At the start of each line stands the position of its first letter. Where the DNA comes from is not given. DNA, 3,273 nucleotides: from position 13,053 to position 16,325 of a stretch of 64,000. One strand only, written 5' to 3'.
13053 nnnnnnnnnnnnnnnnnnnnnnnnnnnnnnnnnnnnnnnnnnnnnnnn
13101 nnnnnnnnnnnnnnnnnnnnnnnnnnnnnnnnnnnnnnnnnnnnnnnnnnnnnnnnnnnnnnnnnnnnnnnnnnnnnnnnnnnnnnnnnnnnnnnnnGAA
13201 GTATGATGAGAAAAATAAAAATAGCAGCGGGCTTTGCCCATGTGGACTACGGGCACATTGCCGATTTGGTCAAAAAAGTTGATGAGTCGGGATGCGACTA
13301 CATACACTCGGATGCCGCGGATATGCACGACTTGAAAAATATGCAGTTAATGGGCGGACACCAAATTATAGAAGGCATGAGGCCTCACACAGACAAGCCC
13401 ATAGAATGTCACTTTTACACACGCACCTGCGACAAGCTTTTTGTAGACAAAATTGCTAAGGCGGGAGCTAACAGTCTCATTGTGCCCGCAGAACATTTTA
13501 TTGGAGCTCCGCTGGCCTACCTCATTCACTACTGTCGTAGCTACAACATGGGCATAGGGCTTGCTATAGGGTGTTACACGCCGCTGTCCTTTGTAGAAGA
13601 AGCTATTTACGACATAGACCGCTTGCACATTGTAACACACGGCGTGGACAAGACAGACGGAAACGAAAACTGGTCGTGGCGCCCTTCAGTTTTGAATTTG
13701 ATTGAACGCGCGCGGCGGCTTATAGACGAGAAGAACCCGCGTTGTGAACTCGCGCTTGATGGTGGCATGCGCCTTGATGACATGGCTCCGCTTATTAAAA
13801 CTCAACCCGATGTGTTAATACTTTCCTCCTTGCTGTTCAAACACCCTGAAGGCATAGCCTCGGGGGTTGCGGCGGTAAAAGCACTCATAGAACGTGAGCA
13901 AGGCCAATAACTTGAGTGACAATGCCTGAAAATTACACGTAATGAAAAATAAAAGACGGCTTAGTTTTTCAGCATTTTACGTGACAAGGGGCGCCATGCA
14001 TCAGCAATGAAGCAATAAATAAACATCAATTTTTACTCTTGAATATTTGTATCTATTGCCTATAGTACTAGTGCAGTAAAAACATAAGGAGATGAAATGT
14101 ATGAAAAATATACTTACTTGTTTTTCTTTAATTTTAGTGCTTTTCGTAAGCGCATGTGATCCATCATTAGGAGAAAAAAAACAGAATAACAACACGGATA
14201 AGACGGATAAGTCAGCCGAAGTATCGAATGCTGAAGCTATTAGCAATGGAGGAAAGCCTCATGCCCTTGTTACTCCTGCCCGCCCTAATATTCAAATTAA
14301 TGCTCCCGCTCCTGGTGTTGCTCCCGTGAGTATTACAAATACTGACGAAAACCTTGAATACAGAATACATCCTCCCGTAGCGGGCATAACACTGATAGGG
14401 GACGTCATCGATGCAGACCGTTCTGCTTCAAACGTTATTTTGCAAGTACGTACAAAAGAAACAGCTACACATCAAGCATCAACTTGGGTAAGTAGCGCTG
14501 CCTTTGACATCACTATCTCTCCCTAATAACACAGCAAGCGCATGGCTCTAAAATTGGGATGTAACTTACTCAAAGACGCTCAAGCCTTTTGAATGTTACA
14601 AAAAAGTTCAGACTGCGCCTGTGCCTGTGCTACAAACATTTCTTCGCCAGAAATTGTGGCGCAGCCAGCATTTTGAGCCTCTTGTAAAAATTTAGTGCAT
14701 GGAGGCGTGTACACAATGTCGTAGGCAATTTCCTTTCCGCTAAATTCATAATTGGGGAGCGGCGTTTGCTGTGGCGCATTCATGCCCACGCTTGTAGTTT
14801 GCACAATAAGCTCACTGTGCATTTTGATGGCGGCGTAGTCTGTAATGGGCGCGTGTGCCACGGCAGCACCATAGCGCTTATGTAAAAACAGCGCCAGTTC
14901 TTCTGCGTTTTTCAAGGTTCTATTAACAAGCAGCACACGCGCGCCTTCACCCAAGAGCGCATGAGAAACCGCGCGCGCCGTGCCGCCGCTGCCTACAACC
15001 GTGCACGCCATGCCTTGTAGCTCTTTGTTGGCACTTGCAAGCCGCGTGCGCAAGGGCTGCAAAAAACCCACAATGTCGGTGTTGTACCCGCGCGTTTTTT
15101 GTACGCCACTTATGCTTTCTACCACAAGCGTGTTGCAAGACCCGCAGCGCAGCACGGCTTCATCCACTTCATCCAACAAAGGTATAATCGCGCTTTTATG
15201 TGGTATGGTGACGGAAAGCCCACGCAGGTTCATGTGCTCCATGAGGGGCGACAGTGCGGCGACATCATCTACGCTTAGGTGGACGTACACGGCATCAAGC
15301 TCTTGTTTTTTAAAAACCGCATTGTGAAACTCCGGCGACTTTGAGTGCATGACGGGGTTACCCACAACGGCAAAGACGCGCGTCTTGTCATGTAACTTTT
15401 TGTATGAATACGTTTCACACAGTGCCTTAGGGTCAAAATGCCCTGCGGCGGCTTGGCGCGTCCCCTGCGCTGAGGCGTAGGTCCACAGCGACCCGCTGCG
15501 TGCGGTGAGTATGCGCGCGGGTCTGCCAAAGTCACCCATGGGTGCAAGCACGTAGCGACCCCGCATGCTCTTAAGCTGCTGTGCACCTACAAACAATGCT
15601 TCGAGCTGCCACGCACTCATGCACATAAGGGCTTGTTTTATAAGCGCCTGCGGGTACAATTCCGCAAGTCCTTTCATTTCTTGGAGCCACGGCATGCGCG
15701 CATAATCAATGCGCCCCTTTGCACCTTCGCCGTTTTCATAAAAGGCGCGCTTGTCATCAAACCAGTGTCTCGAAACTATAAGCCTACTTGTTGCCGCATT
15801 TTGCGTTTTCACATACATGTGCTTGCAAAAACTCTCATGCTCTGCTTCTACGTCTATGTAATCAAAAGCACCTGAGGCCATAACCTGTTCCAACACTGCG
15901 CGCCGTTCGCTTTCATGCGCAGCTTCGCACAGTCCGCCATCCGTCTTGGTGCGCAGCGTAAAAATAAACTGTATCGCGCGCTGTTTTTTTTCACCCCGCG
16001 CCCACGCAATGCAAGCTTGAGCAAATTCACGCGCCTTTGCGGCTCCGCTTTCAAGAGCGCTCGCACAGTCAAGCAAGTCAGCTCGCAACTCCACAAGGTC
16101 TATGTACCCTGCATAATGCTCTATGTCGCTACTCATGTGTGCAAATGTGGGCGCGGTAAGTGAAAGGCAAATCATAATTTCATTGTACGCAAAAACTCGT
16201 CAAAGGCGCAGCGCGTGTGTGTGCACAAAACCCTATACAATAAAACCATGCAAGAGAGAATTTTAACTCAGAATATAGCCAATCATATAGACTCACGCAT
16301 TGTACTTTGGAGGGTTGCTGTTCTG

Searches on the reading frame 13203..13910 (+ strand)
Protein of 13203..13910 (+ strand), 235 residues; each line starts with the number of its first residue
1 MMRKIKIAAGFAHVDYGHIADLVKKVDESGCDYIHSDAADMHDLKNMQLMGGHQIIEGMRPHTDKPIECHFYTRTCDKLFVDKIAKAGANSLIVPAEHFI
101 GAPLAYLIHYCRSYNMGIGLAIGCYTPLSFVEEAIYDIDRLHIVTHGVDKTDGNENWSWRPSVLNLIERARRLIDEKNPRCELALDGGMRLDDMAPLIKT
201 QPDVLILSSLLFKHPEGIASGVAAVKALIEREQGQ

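Call 20: search_protein_families(library=ncbifam, proteins=[window:13203-13910:+], max_evalue=0.00001)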
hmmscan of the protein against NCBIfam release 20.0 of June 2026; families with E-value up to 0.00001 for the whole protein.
window:13203-13910:+ (235 aa): 3 families
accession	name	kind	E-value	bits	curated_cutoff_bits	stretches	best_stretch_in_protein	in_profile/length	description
TIGR01163.1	rpe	equivalog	2.6e-23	82.5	212.6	1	7-216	2-202/211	ribulose-phosphate 3-epimerase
NF004076.0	PRK05581.1-4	subfamily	7.8e-22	77.6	165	1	2-216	2-207/221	ribulose-phosphate 3-epimerase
NF007266.0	PRK09722.1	equivalog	6.4e-17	61.8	271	1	4-233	2-223/230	D-allulose 6-phosphate 3-epimerase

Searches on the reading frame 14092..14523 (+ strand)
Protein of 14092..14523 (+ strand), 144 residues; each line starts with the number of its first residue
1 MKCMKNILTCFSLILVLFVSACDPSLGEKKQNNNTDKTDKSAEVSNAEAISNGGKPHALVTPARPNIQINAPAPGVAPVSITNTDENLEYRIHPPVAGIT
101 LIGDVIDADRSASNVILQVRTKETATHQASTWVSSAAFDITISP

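Call 80: search_protein_families(library=ncbifam, proteins=[window:14092-14523:+], max_evalue=0.1)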
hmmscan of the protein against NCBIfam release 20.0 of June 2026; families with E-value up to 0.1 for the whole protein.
window:14092-14523:+ (144 aa): 2 families
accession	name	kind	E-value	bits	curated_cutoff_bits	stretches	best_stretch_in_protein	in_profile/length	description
NF041428.1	TrsH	subfamily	0.036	14.2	150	1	4-45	1-41/149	TrsH/TraH family protein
NF045774.1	cytochro_C551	exception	0.085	12.8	118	0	4-51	1-46/110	cytochrome c551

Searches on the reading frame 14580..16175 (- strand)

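Call 20: search_protein_families(library=ncbifam, proteins=[window:14580-16175:-], max_evalue=0.00001)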
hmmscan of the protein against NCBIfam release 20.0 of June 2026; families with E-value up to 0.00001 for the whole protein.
window:14580-16175:- (531 aa): 18 families
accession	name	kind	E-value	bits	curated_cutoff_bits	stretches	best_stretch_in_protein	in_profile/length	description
TIGR00507.1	aroE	equivalog_domain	8.7e-55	185.7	200.2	1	267-529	2-255/270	shikimate dehydrogenase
NF001314.0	PRK00258.2-2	equivalog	6.6e-52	176.3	248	1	262-527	4-271/290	shikimate dehydrogenase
NF001319.0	PRK00258.3-3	equivalog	6.7e-51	173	252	1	262-527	3-258/279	shikimate dehydrogenase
NF001312.0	PRK00258.1-4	equivalog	3.4e-49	167.6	295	1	262-520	6-258/285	shikimate dehydrogenase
NF001316.0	PRK00258.2-5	equivalog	3.3e-47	161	247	1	266-529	2-247/263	shikimate dehydrogenase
NF006802.0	PRK09310.1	equivalog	8.4e-47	160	598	1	199-525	150-453/477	bifunctional 3-dehydroquinate dehydratase/shikimate dehydrogenase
NF001322.0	PRK00258.3-6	equivalog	5.2e-46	157.2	285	1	266-529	6-253/272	shikimate dehydrogenase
NF009201.0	PRK12549.1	subfamily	5.4e-43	147.2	235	1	267-528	9-269/286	shikimate dehydrogenase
NF001311.0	PRK00258.1-3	equivalog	2.1e-41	141.9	235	1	264-527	4-257/279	shikimate dehydrogenase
NF001310.0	PRK00258.1-2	equivalog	1.3e-37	129.5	221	1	266-520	3-253/279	shikimate dehydrogenase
NF009200.0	PRK12548.1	subfamily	9.2e-36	123.7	432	1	260-526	4-274/289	shikimate dehydrogenase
NF001315.0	PRK00258.2-4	equivalog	2.4e-35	122.1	413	1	260-524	2-264/284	shikimate dehydrogenase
NF001313.0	PRK00258.2-1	equivalog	3.2e-33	115.5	431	1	261-526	5-273/290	shikimate dehydrogenase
TIGR01809.1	Shik-DH-AROM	equivalog_domain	3.2e-32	111.8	196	1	266-528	6-271/282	shikimate dehydrogenase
NF009202.0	PRK12550.1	equivalog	2.7e-29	102.3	306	1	281-528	24-256/272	shikimate 5-dehydrogenase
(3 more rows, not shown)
